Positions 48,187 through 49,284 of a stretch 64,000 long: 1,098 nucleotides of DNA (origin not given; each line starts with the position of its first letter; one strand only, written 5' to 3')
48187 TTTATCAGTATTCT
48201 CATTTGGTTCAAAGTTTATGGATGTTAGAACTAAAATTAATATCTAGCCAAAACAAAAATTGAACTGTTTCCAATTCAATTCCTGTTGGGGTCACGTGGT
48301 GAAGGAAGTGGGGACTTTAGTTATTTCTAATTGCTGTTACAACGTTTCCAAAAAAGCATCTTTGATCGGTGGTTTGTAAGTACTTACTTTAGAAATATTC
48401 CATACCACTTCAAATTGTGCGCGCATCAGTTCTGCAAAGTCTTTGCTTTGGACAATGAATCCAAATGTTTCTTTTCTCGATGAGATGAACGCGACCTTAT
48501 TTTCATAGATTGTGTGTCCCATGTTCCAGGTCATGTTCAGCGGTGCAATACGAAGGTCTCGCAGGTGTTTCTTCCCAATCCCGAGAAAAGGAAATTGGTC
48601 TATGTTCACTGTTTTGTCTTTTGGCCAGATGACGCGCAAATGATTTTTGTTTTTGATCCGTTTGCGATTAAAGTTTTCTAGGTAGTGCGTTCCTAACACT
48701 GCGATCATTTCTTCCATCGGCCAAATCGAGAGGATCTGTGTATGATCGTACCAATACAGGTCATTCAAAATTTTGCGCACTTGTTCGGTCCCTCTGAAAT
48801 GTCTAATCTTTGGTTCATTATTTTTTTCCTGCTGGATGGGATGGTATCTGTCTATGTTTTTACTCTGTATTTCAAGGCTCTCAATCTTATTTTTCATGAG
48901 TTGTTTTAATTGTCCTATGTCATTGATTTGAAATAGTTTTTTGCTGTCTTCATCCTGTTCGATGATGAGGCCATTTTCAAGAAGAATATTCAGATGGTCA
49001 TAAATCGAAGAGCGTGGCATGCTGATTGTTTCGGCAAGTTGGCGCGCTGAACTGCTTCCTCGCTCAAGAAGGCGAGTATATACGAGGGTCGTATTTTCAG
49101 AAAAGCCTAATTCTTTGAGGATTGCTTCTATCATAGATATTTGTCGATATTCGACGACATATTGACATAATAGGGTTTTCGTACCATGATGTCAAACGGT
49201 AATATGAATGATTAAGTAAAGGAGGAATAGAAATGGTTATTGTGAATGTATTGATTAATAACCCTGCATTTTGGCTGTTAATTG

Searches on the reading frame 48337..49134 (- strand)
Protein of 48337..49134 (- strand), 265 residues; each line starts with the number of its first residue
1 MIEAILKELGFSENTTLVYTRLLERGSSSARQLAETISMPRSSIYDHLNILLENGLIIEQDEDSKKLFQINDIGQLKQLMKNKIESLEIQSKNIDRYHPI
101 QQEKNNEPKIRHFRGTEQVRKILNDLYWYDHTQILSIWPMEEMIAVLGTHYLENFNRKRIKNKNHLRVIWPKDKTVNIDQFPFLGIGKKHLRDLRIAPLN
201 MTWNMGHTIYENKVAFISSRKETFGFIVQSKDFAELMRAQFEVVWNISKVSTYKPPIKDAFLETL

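Call 69: search_protein_families(library=pfam, proteins=[window:48337-49134:-], max_evalue=0.00001)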
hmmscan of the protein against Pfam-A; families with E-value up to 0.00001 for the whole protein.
window:48337-49134:- (265 aa): 2 families
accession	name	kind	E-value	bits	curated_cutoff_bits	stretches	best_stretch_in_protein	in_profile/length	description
PF01978.25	TrmB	-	4.9e-13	49.2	25.6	1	6-68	1-62/68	Sugar-specific transcriptional regulator TrmB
PF01022.26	HTH_5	-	7e-06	26.3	22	0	21-57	9-45/47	Bacterial regulatory protein, arsR family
